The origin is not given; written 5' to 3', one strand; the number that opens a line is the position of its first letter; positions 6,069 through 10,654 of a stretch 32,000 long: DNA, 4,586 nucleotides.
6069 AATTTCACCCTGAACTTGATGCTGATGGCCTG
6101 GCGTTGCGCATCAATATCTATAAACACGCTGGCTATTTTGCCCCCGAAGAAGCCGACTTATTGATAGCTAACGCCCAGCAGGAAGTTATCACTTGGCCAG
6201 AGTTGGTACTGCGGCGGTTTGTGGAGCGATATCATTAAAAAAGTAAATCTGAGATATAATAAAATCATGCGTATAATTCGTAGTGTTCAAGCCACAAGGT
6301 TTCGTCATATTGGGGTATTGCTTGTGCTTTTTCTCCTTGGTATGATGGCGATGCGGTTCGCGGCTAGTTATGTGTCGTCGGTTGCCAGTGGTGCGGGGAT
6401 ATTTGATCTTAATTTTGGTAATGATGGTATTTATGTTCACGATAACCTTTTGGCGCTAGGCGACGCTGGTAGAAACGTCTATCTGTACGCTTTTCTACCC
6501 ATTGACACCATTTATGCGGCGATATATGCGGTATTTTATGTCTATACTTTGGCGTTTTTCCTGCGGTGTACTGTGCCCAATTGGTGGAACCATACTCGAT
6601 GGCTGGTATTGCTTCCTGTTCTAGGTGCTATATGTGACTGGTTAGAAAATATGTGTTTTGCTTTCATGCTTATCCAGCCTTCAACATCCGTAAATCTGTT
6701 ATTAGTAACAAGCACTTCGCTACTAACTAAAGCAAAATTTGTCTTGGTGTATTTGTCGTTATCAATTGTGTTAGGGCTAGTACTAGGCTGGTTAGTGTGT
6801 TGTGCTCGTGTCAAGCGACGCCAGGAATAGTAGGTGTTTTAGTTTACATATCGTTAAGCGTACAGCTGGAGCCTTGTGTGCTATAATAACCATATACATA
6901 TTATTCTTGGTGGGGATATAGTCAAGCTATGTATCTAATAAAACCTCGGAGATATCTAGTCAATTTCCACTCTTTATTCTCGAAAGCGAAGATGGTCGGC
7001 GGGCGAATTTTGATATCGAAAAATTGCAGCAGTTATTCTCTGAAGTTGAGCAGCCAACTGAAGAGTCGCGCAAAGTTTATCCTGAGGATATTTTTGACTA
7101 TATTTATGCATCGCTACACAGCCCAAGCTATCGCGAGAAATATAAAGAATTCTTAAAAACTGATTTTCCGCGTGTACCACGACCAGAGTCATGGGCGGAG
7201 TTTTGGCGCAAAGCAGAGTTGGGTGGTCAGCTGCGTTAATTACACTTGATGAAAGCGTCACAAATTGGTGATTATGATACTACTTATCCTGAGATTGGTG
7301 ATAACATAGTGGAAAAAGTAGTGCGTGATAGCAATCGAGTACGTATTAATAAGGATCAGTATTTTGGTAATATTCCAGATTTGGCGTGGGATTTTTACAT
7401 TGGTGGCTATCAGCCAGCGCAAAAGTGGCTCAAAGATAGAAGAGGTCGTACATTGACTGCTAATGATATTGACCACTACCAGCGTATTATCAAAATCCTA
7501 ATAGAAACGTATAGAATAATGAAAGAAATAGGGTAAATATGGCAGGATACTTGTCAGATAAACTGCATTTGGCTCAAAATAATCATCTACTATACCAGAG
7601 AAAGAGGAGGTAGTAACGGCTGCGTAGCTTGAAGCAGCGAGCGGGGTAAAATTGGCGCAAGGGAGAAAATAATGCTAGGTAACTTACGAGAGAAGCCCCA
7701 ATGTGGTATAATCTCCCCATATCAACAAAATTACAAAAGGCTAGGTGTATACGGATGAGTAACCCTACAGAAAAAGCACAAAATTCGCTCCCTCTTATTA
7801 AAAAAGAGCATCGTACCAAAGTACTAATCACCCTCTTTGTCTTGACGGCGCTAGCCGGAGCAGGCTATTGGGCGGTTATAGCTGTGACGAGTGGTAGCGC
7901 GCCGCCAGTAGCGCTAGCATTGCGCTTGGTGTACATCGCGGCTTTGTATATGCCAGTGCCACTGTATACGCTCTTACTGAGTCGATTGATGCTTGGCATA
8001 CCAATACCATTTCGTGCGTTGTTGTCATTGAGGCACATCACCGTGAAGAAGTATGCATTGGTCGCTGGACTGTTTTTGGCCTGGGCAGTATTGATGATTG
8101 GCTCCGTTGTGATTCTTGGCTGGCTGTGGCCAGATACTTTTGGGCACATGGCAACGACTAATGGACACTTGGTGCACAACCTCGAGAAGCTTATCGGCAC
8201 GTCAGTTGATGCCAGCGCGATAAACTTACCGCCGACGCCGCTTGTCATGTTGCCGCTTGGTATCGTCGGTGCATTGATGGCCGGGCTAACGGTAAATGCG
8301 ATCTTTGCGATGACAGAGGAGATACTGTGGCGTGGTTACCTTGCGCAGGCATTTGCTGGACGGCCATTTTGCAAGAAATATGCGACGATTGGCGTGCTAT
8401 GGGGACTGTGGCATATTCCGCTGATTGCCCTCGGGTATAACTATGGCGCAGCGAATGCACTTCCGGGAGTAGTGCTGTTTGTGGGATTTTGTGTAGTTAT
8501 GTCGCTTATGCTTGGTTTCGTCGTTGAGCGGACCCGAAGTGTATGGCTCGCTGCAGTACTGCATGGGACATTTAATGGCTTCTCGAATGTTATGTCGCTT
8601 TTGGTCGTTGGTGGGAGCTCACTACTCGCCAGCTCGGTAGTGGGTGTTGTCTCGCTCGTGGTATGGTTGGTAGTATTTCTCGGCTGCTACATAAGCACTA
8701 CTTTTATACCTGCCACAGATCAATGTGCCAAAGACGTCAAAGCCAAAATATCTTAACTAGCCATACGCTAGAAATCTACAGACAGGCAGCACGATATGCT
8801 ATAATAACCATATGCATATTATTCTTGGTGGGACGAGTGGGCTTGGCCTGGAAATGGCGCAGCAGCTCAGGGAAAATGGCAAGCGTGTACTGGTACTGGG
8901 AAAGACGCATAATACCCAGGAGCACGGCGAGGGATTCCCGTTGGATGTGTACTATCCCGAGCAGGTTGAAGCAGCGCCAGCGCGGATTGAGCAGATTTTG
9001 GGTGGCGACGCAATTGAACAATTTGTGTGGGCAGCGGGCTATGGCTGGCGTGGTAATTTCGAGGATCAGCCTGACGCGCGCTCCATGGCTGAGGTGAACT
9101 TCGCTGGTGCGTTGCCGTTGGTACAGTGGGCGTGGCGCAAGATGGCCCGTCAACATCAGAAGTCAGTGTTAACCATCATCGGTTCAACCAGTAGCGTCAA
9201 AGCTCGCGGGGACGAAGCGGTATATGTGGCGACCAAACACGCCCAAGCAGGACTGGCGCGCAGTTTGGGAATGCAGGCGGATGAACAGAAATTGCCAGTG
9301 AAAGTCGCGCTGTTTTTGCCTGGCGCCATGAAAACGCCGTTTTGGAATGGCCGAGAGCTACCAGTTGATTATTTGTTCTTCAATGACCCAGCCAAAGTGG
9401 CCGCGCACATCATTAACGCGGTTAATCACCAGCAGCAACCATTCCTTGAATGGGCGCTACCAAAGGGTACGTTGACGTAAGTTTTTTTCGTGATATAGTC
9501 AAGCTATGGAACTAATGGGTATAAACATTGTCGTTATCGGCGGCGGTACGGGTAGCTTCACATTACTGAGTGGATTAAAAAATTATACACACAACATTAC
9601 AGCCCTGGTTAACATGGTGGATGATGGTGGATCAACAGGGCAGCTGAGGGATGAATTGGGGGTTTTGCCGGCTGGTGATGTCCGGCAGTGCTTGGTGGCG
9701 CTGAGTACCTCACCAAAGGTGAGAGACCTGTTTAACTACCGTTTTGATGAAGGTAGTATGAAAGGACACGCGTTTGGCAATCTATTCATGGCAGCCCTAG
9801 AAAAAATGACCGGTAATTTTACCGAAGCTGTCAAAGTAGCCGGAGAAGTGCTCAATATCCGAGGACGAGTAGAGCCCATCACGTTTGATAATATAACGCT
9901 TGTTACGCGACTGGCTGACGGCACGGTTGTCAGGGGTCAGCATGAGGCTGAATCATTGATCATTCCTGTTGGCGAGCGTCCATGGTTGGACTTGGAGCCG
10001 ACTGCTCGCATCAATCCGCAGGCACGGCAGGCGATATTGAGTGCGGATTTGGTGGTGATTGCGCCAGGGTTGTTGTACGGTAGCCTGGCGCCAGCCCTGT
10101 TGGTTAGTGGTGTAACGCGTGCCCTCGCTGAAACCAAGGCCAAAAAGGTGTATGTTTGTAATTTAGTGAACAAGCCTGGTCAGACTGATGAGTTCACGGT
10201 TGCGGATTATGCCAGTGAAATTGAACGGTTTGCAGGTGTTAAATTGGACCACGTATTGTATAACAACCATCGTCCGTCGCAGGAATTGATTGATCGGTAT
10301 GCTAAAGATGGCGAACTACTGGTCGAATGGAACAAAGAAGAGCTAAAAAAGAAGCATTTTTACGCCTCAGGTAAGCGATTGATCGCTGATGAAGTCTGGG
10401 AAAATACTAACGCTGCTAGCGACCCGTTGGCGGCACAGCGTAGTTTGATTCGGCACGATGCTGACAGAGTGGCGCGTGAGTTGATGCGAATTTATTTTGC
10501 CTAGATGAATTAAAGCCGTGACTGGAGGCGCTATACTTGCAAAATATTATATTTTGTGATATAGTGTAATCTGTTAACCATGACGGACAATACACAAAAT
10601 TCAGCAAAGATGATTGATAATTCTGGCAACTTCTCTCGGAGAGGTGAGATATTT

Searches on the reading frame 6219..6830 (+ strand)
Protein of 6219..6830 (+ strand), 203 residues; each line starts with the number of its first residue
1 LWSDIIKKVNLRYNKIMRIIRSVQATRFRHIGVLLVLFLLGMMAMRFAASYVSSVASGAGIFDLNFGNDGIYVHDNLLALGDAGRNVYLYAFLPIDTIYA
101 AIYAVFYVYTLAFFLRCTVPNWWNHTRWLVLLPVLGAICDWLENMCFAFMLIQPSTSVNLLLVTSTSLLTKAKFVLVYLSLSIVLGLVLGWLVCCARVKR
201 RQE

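Call 39: search_protein_families(library=pfam, proteins=[window:6219-6830:+], max_evalue=0.1)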
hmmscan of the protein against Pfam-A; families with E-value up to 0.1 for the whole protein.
window:6219-6830:+ (203 aa): 1 family
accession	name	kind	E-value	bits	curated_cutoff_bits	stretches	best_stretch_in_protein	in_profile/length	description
PF06305.16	LapA_dom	-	0.099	13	28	0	177-201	21-46/64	Lipopolysaccharide assembly protein A domain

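Call 40: search_protein_families(library=padloc, proteins=[window:6219-6830:+], max_evalue=0.1)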
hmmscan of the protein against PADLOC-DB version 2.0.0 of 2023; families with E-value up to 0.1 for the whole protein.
window:6219-6830:+ (203 aa): 0 families

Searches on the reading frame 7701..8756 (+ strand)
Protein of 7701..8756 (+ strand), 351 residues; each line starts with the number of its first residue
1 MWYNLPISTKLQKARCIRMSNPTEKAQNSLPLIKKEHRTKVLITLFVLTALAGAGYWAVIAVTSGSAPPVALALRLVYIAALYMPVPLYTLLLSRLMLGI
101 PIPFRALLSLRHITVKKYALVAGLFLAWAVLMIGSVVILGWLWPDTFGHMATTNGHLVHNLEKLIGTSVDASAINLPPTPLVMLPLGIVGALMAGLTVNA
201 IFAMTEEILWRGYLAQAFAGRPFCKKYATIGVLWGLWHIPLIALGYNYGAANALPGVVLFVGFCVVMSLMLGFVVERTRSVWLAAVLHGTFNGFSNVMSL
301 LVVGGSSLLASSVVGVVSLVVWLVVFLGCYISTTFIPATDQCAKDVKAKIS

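Call 9: search_protein_families(library=ncbifam, proteins=[window:7701-8756:+], max_evalue=0.01)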
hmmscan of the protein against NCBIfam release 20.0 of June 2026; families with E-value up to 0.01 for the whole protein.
window:7701-8756:+ (351 aa): 4 families
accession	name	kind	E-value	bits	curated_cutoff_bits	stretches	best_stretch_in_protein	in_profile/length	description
NF041656.1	CPBP_MmRce1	equivalog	1.4e-06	28.1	425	1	199-317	133-254/271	MmRce1 family CPBP family CAAX prenyl protease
NF041647.1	ABC_perm_CPBP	equivalog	2.3e-05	23.3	435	1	197-298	548-633/636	ABC transporter permease subunit/CPBP intramembrane protease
NF040914.1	Mrt_core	domain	0.00017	21.6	100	1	200-298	9-104/108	myxosortase family intramembrane protease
NF033192.3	CPBP_JDVT_MrtJ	equivalog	0.00037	21.1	75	1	204-294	10-94/98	JDVT-CTERM system glutamic-type intramembrane protease MrtJ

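Call 39: search_protein_families(library=pfam, proteins=[window:7701-8756:+], max_evalue=0.1)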
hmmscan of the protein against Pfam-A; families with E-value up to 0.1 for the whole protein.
window:7701-8756:+ (351 aa): 1 family
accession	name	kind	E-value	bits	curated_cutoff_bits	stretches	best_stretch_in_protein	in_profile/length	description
PF02517.21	Rce1-like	-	2.2e-14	53.9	22.4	1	192-293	5-92/93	Type II CAAX prenyl endopeptidase Rce1-like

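Call 40: search_protein_families(library=padloc, proteins=[window:7701-8756:+], max_evalue=0.1)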
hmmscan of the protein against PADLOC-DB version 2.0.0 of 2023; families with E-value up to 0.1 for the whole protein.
window:7701-8756:+ (351 aa): 0 families

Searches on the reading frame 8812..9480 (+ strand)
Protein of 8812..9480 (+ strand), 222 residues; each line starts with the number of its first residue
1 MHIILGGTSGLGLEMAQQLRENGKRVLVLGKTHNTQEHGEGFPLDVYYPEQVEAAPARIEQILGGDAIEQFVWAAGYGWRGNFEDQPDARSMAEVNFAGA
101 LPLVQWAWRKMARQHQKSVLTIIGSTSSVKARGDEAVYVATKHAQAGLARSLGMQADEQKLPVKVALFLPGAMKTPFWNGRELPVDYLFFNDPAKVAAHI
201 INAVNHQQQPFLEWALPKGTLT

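Call 9: search_protein_families(library=ncbifam, proteins=[window:8812-9480:+], max_evalue=0.01)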
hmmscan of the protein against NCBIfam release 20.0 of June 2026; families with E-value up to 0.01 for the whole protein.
window:8812-9480:+ (222 aa): 133 families (the best 25 are shown)
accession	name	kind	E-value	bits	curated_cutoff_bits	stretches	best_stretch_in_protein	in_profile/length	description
NF004824.0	PRK06180.1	subfamily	1.3e-19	70.5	298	1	3-203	8-212/279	oxidoreductase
NF005878.0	PRK07825.1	subfamily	4.8e-18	65.5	287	1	3-208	13-221/278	short chain dehydrogenase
NF005495.0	PRK07109.1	subfamily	4.4e-17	62.3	264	1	3-208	12-232/334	SDR family oxidoreductase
NF006123.0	PRK08267.1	equivalog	1.2e-15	57.4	261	1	4-209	7-225/261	SDR family oxidoreductase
NF005893.0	PRK07856.1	equivalog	1.3e-14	54.1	255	1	3-175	13-184/255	SDR family oxidoreductase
NF004826.0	PRK06182.1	subfamily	2.1e-14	53.4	305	1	3-177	8-184/274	oxidoreductase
NF006074.0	PRK08220.1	equivalog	5.6e-14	52.3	312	1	3-177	12-184/251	2,3-dihydro-2,3-dihydroxybenzoate dehydrogenase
NF006073.0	PRK08219.1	equivalog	1.2e-13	51.3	218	1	2-208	6-213/227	SDR family oxidoreductase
NF004791.0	PRK06138.1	equivalog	3.9e-13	49.3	312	1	3-179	9-192/252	SDR family oxidoreductase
NF005007.0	PRK06398.1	equivalog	8.3e-13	48.1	341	1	3-177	11-181/259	aldose dehydrogenase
NF006114.0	PRK08263.1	subfamily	1.4e-12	47.4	290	1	3-178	7-187/280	short chain dehydrogenase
NF005594.0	PRK07326.1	equivalog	4.3e-12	46.1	271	1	3-180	10-193/237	SDR family oxidoreductase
TIGR04316.1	dhbA_paeA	equivalog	6e-12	45.7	300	1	3-176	2-183/250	2,3-dihydro-2,3-dihydroxybenzoate dehydrogenase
NF004778.0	PRK06124.1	equivalog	8.8e-12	45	303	1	3-160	15-182/256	SDR family oxidoreductase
NF005559.1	PRK07231.1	subfamily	9.5e-12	44.9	215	1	3-178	8-191/249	glucose 1-dehydrogenase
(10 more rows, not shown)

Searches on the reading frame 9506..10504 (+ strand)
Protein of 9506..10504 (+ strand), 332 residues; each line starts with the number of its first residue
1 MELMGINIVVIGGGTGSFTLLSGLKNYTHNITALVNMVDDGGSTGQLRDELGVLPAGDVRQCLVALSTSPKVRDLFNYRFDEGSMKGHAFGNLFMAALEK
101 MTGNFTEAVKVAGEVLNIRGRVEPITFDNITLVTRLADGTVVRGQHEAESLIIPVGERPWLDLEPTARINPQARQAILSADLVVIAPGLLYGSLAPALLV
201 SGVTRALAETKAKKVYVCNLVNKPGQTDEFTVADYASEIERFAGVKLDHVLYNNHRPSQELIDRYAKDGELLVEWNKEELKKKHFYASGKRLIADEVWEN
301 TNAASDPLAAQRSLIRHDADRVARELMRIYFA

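Call 9: search_protein_families(library=ncbifam, proteins=[window:9506-10504:+], max_evalue=0.01)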
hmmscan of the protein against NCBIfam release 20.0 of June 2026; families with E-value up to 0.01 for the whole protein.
window:9506-10504:+ (332 aa): 4 families
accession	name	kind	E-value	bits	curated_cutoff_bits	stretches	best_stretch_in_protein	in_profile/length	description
TIGR01826.1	CofD_related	subfamily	1.6e-82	277.5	196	1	8-329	1-308/310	uridine diphosphate-N-acetylglucosamine-binding protein YvcK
TIGR04357.1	CofD_rel_GAK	hypoth_equivalog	2.7e-29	102.7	340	2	85-240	133-298/368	GAK system CofD-like protein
TIGR01819.1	F420_cofD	equivalog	6.1e-05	22.2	257.45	0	8-40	1-35/301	2-phospho-L-lactate transferase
NF005264.0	PRK06769.1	equivalog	0.0029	17.4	217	1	203-291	33-119/175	HAD-IIIA family hydrolase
